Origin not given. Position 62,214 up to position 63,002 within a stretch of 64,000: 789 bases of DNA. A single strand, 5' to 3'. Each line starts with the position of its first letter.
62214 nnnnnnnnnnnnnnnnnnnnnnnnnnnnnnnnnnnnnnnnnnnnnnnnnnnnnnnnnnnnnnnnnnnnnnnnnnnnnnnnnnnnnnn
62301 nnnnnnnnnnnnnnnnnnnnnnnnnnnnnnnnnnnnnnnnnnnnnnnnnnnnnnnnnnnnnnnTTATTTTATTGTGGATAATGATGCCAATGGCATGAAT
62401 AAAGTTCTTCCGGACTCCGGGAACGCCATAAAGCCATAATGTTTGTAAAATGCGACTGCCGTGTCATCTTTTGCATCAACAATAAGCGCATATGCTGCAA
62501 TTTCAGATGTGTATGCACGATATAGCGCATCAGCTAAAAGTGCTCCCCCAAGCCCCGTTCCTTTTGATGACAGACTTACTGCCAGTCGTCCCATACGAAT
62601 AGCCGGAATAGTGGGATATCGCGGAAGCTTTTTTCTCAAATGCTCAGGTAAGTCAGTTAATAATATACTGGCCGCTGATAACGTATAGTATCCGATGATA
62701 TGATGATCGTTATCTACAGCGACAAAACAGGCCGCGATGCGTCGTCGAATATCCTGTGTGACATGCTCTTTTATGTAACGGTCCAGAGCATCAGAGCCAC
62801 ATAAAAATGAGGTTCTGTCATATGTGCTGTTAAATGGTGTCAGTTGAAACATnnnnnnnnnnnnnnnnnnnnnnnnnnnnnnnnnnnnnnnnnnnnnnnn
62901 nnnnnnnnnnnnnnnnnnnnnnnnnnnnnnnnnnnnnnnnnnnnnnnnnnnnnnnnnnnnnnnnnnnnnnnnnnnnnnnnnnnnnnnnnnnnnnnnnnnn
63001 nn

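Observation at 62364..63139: GNAT / DUF1778 (TacAT-type) toxin-antitoxin pair as island cargo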

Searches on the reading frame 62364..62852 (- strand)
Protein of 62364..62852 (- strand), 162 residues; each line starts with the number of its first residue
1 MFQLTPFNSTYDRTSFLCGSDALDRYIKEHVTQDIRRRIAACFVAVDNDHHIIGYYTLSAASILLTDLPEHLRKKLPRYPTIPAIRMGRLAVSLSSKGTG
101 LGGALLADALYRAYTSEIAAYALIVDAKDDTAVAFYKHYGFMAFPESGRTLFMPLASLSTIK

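Call 3: search_protein_families(library=pfam, proteins=[window:62364-62852:-], max_evalue=0.01)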
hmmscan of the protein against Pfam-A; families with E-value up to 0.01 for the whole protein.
window:62364-62852:- (162 aa): 4 families
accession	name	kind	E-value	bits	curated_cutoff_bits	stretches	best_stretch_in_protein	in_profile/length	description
PF13673.13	Acetyltransf_10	-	1.4e-08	35.2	23.6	1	86-144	53-110/128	Acetyltransferase (GNAT) domain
PF13508.13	Acetyltransf_7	-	8.7e-07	29.7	27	1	41-141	4-82/84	Acetyltransferase (GNAT) domain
PF00583.31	Acetyltransf_1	-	1e-05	26.2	20.7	1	35-141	28-116/116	Acetyltransferase (GNAT) family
PF08445.16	FR47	-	0.0046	17.4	22.1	0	87-143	24-79/86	FR47-like protein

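Call 4: search_protein_families(library=ncbifam, proteins=[window:62364-62852:-], max_evalue=0.01)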
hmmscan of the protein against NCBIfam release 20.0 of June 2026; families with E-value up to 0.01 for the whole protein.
window:62364-62852:- (162 aa): 5 families
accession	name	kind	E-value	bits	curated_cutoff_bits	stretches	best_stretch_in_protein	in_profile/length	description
TIGR01575.1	rimI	equivalog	3.2e-05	24.1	86.4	1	89-142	60-113/132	ribosomal protein S18-alanine N-acetyltransferase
NF040501.1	resist_ArsN2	equivalog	0.00089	18.9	125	0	90-144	54-104/133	arsenic resistance N-acetyltransferase ArsN2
NF007807.0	PRK10514.1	equivalog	0.0034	17.3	134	0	86-144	72-125/147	acetyltransferase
TIGR03448.1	mycothiol_MshD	equivalog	0.0053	16.1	163.1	0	91-143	235-287/294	mycothiol synthase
NF000360.1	sat4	exception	0.009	16.1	380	0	21-141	45-153/180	streptothricin N-acetyltransferase Sat4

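Call 5: search_solved_structures(query=window:62364-62852:-, show_alignments=3)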
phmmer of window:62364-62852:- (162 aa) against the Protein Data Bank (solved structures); distinct sequences matched with E-value up to 0.001: 15.
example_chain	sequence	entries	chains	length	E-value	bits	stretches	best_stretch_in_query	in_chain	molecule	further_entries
6ajn_A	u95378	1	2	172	7.1e-21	78.1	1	8-159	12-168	N-acetyltransferase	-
6gts_A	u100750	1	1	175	7.4e-21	78.1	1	8-159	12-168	Acetyltransferase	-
6ajm_A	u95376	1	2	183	8.6e-21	77.8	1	8-159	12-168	N-acetyltransferase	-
7f37_B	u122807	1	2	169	1.6e-20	76.9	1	5-155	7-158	GNAT family N-acetyltransferase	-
5zgn_C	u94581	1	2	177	2.1e-20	76.6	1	10-159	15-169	KacT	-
6gtq_A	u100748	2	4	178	2.9e-20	76.1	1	8-159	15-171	N-acetyltransferase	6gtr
6gtp_A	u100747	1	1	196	4e-20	75.7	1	8-159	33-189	N-acetyltransferase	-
6g96_B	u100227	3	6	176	4.1e-20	75.6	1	8-153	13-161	Acetyltransferase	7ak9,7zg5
5xun_A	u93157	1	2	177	7.6e-20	74.8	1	10-159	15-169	Acetyltransferase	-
7chd_A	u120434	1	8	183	8.4e-20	74.6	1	8-159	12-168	N-acetyltransferase domain-containing protein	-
9ilr_A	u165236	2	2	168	2.6e-18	69.8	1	15-154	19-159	N-acetyltransferase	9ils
7f36_A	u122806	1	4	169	4.6e-18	69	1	6-158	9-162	N-acetyltransferase domain-containing protein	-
7ak8_A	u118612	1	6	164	1.2e-17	67.6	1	6-155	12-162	GCN5 family acetyltransferase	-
5fvj_A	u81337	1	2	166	1.2e-17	67.6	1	6-155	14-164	PUTATIVE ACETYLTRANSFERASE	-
7ak7_A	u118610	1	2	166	3.6e-17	66.1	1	6-157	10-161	Acetyltransferase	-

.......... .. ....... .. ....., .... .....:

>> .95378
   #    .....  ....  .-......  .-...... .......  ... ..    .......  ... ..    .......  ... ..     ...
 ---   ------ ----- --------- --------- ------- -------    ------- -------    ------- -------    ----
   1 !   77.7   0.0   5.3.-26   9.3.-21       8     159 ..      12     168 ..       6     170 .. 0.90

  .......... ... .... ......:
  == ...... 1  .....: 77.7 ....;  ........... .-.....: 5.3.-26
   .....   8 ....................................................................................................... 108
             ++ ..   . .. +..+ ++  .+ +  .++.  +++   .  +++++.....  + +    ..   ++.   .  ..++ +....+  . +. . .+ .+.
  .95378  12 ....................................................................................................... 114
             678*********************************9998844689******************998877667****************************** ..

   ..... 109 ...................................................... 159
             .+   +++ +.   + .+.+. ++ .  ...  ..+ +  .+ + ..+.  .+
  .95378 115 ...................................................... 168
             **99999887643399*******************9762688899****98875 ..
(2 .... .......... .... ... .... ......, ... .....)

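Call 25: search_solved_structures(query=window:62364-62852:-, show_alignments=5, max_evalue=1e-20)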
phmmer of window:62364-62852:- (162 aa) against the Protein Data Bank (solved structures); distinct sequences matched with E-value up to 1e-20: 3.
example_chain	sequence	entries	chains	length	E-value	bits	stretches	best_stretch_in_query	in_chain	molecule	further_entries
6ajn_A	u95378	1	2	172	7.1e-21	78.1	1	8-159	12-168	N-acetyltransferase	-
6gts_A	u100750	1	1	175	7.4e-21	78.1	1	8-159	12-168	Acetyltransferase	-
6ajm_A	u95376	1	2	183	8.6e-21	77.8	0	8-159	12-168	N-acetyltransferase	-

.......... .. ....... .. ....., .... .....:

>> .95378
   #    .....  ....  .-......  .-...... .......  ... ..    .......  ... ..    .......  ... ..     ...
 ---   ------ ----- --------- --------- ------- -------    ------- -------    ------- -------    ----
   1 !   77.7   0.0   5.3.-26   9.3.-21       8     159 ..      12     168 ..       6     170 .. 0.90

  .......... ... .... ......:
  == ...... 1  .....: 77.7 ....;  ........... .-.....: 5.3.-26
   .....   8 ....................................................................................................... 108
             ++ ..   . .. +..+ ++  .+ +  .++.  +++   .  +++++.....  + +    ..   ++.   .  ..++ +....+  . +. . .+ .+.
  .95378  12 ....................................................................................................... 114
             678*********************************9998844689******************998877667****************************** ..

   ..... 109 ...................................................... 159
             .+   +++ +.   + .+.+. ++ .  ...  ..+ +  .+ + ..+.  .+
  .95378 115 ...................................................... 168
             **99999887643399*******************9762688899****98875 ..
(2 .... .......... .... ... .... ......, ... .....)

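Call 27: find_homologous_proteins(query=window:62364-62852:-, max_evalue=0.00001)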
Query window:62364-62852:- (162 aa): 7817 proteins with E <= 0.00001 among 8000 candidates; the best 120 are listed.
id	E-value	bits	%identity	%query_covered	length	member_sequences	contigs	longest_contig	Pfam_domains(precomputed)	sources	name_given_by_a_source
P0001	4.7e-98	343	98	100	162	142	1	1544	PF13673.14,PF13508.14,PF00583.32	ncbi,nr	ncbi:GNAT family N-acetyltransferase [Escherichia coli]|nr:GNAT family N-acetyltransferase [Escheric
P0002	2.0e-96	338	94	100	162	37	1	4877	PF13673.14,PF13508.14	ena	-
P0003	4.0e-74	266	76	99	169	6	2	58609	PF13673.14,PF13508.14,PF08445.17,PF00583.32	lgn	-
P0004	8.1e-64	232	65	100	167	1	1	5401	PF13673.14,PF13508.14,PF00583.32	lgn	-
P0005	1.5e-63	231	67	97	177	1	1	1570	PF13673.14,PF13508.14,PF00583.32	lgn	-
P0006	2.0e-63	231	66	99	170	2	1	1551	PF13673.14,PF13508.14,PF00583.32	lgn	-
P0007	4.2e-63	230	68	97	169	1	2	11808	PF13673.14,PF13508.14,PF00583.32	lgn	-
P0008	4.4e-63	230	65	99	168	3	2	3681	PF13673.14,PF13508.14,PF00583.32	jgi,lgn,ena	-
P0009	8.1e-63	229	65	99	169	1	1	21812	PF13673.14,PF13508.14,PF00583.32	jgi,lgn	jgi:ribosomal protein S18 acetylase RimI-like enzyme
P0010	1.3e-62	228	65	96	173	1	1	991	PF13673.14,PF13508.14,PF00583.32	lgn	-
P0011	2.3e-62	227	65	98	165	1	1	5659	PF13673.14,PF13508.14,PF00583.32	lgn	-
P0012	2.8e-62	227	64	98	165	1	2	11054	PF13673.14,PF13508.14,PF00583.32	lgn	-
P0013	3.4e-62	227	65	98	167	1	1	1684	PF13673.14,PF13508.14,PF00583.32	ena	-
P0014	3.8e-62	227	66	99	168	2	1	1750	PF13673.14,PF13508.14,PF08445.17,PF00583.32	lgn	-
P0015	3.9e-62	227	65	98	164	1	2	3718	PF13673.14,PF13508.14,PF00583.32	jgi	jgi:GNAT superfamily N-acetyltransferase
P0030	1.5e-61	225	66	97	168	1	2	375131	PF13673.14,PF13508.14,PF00583.32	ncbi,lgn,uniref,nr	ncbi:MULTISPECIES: GNAT family N-acetyltransferase [unclassified Pseudomonas]|uniref:GNAT family N-a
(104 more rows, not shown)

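Call 33: search_solved_structures(query=window:62364-62852:-, show_alignments=5, max_evalue=1)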
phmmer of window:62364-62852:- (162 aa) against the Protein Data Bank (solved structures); distinct sequences matched with E-value up to 1: 24.
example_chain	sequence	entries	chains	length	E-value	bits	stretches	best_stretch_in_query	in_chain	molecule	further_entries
6ajn_A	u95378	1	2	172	7.1e-21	78.1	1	8-159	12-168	N-acetyltransferase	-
6gts_A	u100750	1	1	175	7.4e-21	78.1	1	8-159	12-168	Acetyltransferase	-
6ajm_A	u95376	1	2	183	8.6e-21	77.8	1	8-159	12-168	N-acetyltransferase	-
7f37_B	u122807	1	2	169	1.6e-20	76.9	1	5-155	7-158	GNAT family N-acetyltransferase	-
5zgn_C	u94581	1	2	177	2.1e-20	76.6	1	10-159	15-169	KacT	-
6gtq_A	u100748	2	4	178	2.9e-20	76.1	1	8-159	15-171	N-acetyltransferase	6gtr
6gtp_A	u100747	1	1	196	4e-20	75.7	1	8-159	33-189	N-acetyltransferase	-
6g96_B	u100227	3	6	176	4.1e-20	75.6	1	8-153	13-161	Acetyltransferase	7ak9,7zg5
5xun_A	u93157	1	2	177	7.6e-20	74.8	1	10-159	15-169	Acetyltransferase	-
7chd_A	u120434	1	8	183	8.4e-20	74.6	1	8-159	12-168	N-acetyltransferase domain-containing protein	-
9ilr_A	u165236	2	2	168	2.6e-18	69.8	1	15-154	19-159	N-acetyltransferase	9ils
7f36_A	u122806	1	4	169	4.6e-18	69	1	6-158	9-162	N-acetyltransferase domain-containing protein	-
7ak8_A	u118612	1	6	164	1.2e-17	67.6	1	6-155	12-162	GCN5 family acetyltransferase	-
5fvj_A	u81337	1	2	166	1.2e-17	67.6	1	6-155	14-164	PUTATIVE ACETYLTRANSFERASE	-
7ak7_A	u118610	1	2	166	3.6e-17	66.1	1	6-157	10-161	Acetyltransferase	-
7byy_A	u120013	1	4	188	0.0057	20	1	13-145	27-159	Acetyltransferase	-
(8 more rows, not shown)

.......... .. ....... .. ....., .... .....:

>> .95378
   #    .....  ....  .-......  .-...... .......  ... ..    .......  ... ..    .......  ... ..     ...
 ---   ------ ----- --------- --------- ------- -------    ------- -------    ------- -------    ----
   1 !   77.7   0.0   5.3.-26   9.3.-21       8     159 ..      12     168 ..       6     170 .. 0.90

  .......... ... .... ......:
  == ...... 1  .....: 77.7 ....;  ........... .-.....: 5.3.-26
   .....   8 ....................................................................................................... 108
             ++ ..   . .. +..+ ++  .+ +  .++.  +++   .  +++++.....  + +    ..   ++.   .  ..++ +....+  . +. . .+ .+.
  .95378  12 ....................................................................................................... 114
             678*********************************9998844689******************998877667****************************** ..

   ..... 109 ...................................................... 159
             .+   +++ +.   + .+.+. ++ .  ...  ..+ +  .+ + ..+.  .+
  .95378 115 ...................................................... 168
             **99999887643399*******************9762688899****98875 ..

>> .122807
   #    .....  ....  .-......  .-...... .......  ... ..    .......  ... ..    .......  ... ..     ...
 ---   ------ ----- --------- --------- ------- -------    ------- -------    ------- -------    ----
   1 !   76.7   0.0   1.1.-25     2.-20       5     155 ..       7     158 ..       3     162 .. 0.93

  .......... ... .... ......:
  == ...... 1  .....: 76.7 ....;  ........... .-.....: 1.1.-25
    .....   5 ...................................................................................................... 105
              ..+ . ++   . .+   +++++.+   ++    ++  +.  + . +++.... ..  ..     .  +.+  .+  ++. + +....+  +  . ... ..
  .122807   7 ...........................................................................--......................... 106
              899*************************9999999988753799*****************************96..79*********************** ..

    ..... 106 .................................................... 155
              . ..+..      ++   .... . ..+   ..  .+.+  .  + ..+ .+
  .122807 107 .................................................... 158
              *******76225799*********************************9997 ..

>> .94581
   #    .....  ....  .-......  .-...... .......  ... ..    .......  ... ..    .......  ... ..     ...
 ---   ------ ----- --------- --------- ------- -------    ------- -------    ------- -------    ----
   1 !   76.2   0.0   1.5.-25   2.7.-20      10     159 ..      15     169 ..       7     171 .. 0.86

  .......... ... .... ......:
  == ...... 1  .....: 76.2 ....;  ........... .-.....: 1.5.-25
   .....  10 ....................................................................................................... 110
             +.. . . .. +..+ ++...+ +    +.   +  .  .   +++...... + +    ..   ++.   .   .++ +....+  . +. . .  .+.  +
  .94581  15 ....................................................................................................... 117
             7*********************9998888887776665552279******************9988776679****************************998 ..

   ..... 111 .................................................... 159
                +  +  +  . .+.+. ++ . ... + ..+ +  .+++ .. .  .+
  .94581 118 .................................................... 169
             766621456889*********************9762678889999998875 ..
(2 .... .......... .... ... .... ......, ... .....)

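Call 51: search_protein_families(library=padloc, proteins=[window:62364-62852:-], max_evalue=0.01)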
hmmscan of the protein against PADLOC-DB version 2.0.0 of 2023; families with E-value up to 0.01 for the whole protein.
window:62364-62852:- (162 aa): 0 families

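Call 59: predict_structure(alignment_id=A2)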
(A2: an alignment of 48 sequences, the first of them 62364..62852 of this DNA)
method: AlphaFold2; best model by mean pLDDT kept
length: 162 residues; sequences in the alignment: 48
mean_pLDDT: 89.1   pTM: 0.85
mean pLDDT of the five models: 89.1, 88.0, 71.9, 70.6, 70.6
residues with pLDDT >= 90: 106; 70-90: 50; 50-70: 6; < 50: 0
segments of 3 or more residues with pLDDT < 50: none
pLDDT, mean of each block of 10 residues (from residue 1): 90 94 94 87 95 95 85 78 92 93 95 82 91 93 87 81 55
secondary structure, 60 per line:
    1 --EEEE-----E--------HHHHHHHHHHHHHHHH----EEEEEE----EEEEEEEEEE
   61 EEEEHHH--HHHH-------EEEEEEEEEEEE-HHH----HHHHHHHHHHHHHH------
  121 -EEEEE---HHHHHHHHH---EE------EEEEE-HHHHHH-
elements in order: E3-6 H21-36 E41-46 E51-64 H70-73 E81-92 H101-114 E122-126 H130-138 E150-154 H156-161

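Call 61: fold_search(model_id=the predicted structure, library=pdb)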
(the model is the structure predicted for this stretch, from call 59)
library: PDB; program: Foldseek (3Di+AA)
matches with E <= 10: 1217; with E <= 0.001: 517
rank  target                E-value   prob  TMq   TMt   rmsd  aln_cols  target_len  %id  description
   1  7chd_A                2.1e-16  1.00  0.92  0.88   1.8       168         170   28  AtaT complexed with acetyl-methionyl-tRNAfMet (released 2020-11-04)
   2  7chd_C                2.3e-16  1.00  0.92  0.83   1.9       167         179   28  AtaT complexed with acetyl-methionyl-tRNAfMet (released 2020-11-04)
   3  5xun_A                3.4e-16  1.00  0.92  0.88   1.8       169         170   30  Crystal structure of Y145F mutant of KacT (released 2017-07-19)
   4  7chd_B                3.6e-16  1.00  0.92  0.84   1.7       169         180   28  AtaT complexed with acetyl-methionyl-tRNAfMet (released 2020-11-04)
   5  7f36_C                5.5e-16  1.00  0.87  0.89   1.6       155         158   32  TacT complexed with acetyl-glycyl-tRNAGly (released 2021-12-22)
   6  6g96_A                1.1e-15  1.00  0.92  0.86   1.5       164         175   29  Crystal structure of TacT3 (tRNA acetylating toxin) from Salmonella (released 2018-05-16)
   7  5fvj_B                1.1e-15  1.00  0.88  0.90   1.4       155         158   32  Crystal structure of TacT (tRNA acetylating toxin) from Salmonella (released 2016-06-01)
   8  5xun_B                1.1e-15  1.00  0.92  0.88   1.8       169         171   30  Crystal structure of Y145F mutant of KacT (released 2017-07-19)
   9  6gtq_A                1.2e-15  1.00  0.84  0.85   2.5       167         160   26  Structure of the AtaT Y144F mutant toxin bound to the C-terminus of the antitoxin AtaR (released 2019-03-06)
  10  6g96_B                1.4e-15  1.00  0.90  0.85   2.2       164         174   29  Crystal structure of TacT3 (tRNA acetylating toxin) from Salmonella (released 2018-05-16)
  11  7chd_G                2.0e-15  1.00  0.89  0.86   2.3       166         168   28  AtaT complexed with acetyl-methionyl-tRNAfMet (released 2020-11-04)
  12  7chd_F                2.4e-15  1.00  0.90  0.85   1.9       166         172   28  AtaT complexed with acetyl-methionyl-tRNAfMet (released 2020-11-04)
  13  7chd_E                2.5e-15  1.00  0.90  0.86   1.8       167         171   29  AtaT complexed with acetyl-methionyl-tRNAfMet (released 2020-11-04)
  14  6gtr_A                2.7e-15  1.00  0.83  0.84   2.6       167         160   26  Structure of the AtaT Y144F mutant toxin bound to the C-terminus of the antitoxin AtaR and Acetyl-CoA (released 2019-03-06)
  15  5fvj_A                3.0e-15  1.00  0.89  0.87   1.4       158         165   32  Crystal structure of TacT (tRNA acetylating toxin) from Salmonella (released 2016-06-01)
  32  7byy_C                3.3e-13  1.00  0.87  0.81   2.8       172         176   18  Crystal structure of bacterial toxin (released 2020-06-03)
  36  7byy_D                1.5e-11  1.00  0.84  0.79   3.0       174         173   18  Crystal structure of bacterial toxin (released 2020-06-03)
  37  7byy_B                2.0e-11  1.00  0.88  0.80   2.1       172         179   18  Crystal structure of bacterial toxin (released 2020-06-03)
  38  7byy_A                2.7e-11  1.00  0.88  0.79   2.1       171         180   18  Crystal structure of bacterial toxin (released 2020-06-03)
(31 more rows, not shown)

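Call 65: find_encoding_contigs(protein=P0003, flank=4000, max_places=2)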
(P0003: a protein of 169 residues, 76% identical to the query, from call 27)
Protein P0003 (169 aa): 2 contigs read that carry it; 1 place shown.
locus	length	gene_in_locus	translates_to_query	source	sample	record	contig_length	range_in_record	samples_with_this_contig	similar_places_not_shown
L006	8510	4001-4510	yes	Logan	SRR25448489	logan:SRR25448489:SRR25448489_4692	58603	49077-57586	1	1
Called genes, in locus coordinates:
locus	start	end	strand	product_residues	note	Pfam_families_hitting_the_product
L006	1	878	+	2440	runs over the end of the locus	PF18857:LPD38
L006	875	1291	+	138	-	-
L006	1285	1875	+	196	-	-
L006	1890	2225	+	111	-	PF16931:Phage_holin_8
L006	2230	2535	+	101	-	PF05449:Phage_holin_3_7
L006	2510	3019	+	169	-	PF00959:Phage_lysozyme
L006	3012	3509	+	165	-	-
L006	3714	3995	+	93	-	PF08681:TacA1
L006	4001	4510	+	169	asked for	PF00583:Acetyltransf_1, PF13673:Acetyltransf_10, PF08445:FR47 (faint), PF13508:Acetyltransf_7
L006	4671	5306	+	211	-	-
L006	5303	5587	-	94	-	-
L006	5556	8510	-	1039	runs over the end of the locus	PF06048:DUF927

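Call 66: find_encoding_contigs(protein=P0030, flank=3000, max_places=2)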
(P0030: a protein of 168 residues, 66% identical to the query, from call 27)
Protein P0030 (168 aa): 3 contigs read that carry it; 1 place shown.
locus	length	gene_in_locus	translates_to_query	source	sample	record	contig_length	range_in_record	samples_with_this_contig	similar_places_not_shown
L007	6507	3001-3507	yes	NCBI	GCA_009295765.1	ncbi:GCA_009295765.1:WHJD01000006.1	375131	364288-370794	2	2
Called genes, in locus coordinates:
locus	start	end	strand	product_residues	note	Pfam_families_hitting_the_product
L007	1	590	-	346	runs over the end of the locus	PF04865:Baseplate_J, PF26078:Baseplate_J_M, PF26079:Baseplate_J_C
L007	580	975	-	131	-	PF07409:GP46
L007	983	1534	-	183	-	PF06890:Phage_Mu_Gp45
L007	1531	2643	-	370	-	PF21683:GpP-like_1st, PF22255:Gp44-like_2nd, PF21929:GpP_4th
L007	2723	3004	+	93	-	PF08681:TacA1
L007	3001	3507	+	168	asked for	PF00583:Acetyltransf_1, PF13673:Acetyltransf_10, PF13508:Acetyltransf_7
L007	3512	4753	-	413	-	PF07157:DNA_circ_N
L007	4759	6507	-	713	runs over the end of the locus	PF10145:PhageMin_Tail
